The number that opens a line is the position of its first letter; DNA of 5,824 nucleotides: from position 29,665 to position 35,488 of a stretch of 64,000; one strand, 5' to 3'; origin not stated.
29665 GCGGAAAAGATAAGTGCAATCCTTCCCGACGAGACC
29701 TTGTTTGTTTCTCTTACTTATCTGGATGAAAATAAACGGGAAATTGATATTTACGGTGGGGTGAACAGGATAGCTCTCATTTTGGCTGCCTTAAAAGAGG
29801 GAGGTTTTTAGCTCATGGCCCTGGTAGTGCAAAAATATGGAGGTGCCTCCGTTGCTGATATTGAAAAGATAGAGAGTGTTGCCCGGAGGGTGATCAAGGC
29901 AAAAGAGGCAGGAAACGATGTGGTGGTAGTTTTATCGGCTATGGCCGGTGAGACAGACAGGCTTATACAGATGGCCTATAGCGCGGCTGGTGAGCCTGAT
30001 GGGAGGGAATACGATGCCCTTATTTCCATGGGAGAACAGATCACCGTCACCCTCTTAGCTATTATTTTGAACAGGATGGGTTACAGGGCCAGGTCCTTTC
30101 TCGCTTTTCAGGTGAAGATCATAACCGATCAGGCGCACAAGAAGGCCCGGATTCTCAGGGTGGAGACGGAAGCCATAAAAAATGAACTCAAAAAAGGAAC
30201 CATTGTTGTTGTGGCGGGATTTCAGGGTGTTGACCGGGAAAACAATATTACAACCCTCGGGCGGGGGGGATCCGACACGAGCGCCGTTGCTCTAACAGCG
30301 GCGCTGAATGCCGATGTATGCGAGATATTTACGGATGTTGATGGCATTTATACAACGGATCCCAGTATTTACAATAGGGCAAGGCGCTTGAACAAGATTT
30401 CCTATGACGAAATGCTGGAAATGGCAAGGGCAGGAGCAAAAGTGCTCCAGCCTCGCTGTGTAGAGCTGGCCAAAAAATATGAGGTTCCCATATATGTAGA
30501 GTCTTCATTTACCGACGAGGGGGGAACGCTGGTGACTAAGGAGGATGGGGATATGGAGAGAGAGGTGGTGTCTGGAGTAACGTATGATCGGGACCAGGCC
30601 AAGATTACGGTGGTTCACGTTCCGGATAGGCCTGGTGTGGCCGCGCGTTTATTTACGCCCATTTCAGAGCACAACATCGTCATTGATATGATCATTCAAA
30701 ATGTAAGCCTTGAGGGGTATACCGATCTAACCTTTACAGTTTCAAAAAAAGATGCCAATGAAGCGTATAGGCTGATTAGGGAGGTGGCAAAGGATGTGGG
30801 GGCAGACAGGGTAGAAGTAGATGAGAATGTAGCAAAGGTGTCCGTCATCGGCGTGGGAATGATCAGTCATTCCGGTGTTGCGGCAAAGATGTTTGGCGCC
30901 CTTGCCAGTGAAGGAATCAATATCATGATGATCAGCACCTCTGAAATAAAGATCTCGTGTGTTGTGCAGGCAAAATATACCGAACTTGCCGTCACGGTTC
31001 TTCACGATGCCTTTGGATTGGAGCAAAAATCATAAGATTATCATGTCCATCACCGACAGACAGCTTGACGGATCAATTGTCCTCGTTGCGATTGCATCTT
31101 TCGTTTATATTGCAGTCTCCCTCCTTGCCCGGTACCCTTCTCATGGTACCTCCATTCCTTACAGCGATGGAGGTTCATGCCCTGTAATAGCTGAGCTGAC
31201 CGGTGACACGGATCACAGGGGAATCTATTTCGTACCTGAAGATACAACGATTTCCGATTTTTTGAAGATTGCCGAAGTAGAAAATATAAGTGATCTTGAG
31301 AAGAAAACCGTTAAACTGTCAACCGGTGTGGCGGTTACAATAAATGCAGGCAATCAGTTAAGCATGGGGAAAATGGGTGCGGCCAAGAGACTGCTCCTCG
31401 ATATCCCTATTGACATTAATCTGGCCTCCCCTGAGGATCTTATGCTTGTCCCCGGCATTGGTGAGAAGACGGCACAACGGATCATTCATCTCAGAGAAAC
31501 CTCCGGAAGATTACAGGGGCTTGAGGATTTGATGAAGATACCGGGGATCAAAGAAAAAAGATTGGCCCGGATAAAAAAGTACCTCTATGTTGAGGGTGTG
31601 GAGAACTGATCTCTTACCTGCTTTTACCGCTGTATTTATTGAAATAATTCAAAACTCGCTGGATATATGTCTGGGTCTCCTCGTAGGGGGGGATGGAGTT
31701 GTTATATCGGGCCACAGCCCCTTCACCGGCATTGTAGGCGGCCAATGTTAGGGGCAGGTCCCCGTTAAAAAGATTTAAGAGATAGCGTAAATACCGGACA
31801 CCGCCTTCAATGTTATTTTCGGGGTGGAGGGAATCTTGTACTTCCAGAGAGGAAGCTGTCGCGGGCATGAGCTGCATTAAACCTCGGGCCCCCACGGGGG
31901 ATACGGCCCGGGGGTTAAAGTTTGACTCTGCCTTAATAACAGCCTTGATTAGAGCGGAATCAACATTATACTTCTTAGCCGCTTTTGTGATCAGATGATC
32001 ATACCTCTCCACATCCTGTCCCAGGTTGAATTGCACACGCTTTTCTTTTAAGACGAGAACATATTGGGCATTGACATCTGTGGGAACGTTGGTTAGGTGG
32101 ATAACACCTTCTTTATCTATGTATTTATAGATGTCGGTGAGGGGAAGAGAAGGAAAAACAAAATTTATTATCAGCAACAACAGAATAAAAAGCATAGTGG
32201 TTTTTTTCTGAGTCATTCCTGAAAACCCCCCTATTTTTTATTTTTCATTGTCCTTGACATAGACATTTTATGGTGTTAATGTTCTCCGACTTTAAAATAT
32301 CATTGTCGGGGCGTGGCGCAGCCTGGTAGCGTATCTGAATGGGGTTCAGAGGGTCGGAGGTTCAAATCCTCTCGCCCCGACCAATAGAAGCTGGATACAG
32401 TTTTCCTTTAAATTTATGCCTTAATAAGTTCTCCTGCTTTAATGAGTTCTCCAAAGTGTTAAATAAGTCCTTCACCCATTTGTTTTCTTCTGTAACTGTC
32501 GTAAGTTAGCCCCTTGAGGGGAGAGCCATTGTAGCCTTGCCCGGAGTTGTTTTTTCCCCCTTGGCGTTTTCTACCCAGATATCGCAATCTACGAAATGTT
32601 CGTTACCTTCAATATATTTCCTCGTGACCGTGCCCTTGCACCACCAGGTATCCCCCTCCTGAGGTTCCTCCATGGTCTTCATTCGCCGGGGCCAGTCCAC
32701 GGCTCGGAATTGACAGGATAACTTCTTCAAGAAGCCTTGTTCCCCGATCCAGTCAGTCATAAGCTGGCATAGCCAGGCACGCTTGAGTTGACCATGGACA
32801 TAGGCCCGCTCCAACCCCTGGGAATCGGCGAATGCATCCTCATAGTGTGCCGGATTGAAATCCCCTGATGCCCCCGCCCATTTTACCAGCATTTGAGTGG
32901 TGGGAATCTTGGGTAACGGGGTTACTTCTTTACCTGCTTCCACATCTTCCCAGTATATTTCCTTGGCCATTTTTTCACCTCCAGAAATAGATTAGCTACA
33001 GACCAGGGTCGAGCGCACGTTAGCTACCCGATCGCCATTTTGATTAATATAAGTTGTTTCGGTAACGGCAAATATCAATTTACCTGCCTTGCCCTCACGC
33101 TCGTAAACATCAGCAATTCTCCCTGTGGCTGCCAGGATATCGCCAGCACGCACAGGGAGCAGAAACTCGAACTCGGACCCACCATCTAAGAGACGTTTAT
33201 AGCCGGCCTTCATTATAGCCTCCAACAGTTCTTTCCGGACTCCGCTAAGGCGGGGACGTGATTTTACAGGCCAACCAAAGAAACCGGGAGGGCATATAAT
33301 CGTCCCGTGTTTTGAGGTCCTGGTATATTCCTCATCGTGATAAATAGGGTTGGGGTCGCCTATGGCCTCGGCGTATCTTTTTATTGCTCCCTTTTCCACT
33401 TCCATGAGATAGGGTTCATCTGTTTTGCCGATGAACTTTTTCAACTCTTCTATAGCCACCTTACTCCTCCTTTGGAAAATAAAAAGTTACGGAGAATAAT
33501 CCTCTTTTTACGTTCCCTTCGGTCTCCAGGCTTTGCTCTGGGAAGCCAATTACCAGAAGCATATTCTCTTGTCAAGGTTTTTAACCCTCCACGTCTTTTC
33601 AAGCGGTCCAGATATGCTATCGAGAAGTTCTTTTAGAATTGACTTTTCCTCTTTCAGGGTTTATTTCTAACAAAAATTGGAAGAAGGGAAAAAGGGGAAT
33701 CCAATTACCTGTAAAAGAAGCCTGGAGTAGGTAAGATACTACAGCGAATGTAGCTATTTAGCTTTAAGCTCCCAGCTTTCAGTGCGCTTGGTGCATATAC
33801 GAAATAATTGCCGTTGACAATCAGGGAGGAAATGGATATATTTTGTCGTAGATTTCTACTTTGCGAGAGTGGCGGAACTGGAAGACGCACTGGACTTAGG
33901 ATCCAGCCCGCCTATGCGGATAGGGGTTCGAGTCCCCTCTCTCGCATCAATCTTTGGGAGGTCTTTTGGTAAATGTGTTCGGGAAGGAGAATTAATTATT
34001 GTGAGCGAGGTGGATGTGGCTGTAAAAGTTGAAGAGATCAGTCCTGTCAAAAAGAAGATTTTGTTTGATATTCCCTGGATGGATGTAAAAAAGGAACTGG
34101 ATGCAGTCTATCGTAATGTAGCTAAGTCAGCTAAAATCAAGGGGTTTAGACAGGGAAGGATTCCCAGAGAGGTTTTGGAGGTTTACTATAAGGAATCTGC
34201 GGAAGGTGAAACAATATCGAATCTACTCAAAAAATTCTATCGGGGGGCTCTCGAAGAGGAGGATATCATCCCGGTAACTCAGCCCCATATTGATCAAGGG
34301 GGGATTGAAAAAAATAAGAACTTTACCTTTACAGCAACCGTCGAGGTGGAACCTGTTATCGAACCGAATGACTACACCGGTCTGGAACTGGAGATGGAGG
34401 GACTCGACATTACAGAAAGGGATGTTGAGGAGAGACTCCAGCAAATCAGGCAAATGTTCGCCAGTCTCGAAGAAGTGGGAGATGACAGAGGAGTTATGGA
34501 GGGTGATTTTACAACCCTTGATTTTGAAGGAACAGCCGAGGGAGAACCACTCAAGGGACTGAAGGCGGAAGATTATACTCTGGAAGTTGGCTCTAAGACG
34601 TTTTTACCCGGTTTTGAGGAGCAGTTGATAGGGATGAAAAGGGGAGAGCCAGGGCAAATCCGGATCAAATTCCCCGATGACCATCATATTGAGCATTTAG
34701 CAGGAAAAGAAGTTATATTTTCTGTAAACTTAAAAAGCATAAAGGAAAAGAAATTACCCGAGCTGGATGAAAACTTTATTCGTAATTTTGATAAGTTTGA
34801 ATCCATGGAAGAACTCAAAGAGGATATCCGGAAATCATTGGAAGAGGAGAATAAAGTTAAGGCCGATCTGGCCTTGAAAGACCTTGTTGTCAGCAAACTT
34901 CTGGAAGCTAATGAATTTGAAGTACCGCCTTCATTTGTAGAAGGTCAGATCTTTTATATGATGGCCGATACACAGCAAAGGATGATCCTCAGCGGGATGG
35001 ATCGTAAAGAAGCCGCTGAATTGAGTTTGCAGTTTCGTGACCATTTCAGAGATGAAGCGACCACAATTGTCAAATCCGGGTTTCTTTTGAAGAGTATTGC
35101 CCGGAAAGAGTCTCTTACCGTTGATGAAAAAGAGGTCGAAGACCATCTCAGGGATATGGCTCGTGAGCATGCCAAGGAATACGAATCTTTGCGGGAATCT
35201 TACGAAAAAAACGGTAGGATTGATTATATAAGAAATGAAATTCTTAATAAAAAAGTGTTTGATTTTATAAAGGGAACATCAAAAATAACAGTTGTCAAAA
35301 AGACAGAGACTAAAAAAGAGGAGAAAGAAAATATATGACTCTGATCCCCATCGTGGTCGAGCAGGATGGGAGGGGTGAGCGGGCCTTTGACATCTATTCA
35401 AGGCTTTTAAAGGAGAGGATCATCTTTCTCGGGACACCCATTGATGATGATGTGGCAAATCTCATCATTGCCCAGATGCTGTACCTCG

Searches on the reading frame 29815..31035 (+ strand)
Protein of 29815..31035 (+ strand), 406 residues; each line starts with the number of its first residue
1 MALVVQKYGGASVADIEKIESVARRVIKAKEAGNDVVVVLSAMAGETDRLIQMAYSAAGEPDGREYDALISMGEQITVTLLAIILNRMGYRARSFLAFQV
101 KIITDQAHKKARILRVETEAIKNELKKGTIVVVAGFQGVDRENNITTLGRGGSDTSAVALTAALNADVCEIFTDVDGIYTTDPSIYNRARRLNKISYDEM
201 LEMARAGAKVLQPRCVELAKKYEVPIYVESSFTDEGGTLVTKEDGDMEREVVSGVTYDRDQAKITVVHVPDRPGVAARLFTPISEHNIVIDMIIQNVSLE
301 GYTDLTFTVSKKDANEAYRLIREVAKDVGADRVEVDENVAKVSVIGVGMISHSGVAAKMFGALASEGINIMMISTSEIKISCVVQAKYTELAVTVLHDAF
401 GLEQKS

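Call 19: search_protein_families(library=pfam, proteins=[window:29815-31035:+], max_evalue=0.00001)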
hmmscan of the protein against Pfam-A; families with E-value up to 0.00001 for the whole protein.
window:29815-31035:+ (406 aa): 4 families
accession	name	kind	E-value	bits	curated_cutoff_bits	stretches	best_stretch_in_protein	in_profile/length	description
PF00696.33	AA_kinase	-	1e-50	173.1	24.9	1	3-228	2-232/234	Amino acid kinase family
PF22468.2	ACT_9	-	1.5e-36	124.3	27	2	342-400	1-61/61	ACT domain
PF13840.12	ACT_7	-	2.7e-24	85.2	27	1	334-398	1-65/65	ACT domain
PF01842.31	ACT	-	2e-20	72.7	27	1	265-324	3-64/66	ACT domain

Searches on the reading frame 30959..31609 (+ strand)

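Call 19: search_protein_families(library=pfam, proteins=[window:30959-31609:+], max_evalue=0.00001)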
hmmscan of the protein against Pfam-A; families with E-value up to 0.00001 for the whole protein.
window:30959-31609:+ (216 aa): 3 families
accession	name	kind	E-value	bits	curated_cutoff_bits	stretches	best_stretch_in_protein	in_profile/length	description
PF12836.13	HHH_3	-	4.3e-17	62.4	27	1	150-209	5-64/65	Helix-hairpin-helix motif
PF00633.29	HHH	-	4.9e-11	42.3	24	1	153-176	5-28/30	Helix-hairpin-helix motif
PF14520.12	HHH_5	-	9.4e-10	39.3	27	0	155-176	31-52/57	Helix-hairpin-helix domain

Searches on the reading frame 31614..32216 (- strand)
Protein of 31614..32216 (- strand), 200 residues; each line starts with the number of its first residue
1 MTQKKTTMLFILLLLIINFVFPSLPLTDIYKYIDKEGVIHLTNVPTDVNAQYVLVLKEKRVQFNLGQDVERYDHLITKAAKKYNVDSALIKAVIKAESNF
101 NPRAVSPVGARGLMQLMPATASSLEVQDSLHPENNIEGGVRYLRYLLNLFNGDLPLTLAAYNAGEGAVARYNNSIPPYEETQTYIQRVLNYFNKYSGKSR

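Call 19: search_protein_families(library=pfam, proteins=[window:31614-32216:-], max_evalue=0.00001)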
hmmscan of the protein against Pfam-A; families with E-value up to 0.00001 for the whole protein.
window:31614-32216:- (200 aa): 1 family
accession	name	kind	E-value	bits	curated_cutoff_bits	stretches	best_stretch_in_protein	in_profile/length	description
PF01464.25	SLT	-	5.8e-33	113.4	21.3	1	75-174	2-107/117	Transglycosylase SLT domain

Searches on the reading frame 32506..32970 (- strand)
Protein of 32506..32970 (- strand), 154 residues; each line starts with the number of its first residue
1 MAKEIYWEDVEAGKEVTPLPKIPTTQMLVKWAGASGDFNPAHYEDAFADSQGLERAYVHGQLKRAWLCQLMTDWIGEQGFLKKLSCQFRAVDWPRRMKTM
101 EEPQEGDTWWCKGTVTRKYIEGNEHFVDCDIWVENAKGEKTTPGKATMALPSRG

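Call 19: search_protein_families(library=pfam, proteins=[window:32506-32970:-], max_evalue=0.00001)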
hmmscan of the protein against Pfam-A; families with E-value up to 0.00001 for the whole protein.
window:32506-32970:- (154 aa): 1 family
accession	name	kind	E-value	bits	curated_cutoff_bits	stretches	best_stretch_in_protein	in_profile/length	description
PF01575.25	MaoC_dehydratas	-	3.4e-08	33.6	27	1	16-90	10-87/123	MaoC like domain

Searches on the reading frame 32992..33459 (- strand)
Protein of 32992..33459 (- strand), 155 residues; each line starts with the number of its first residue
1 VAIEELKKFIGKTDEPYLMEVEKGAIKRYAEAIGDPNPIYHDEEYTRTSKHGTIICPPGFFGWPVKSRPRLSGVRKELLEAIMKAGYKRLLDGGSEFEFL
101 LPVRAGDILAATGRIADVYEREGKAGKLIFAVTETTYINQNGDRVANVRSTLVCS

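Call 21: search_protein_families(library=ncbifam, proteins=[window:32992-33459:-], max_evalue=0.00001)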
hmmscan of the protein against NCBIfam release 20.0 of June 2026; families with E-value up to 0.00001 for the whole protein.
window:32992-33459:- (155 aa): 2 families
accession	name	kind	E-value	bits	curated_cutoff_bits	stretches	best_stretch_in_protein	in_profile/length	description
NF040624.1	HadA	equivalog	1.1e-09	38.8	180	1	19-153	11-136/144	(3R)-hydroxyacyl-ACP dehydratase subunit HadA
NF040620.1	fused_HadA_HadB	exception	2.5e-08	33.7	350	1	20-154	12-137/329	fused (3R)-hydroxyacyl-ACP dehydratase subunits HadA/HadB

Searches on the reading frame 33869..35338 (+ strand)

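Call 21: search_protein_families(library=ncbifam, proteins=[window:33869-35338:+], max_evalue=0.00001)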
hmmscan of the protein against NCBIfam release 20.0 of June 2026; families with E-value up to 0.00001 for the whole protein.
window:33869-35338:+ (489 aa): 1 family
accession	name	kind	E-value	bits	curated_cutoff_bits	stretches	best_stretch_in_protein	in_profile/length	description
TIGR00115.1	tig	equivalog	2e-120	402.4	180.2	1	61-468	2-410/410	trigger factor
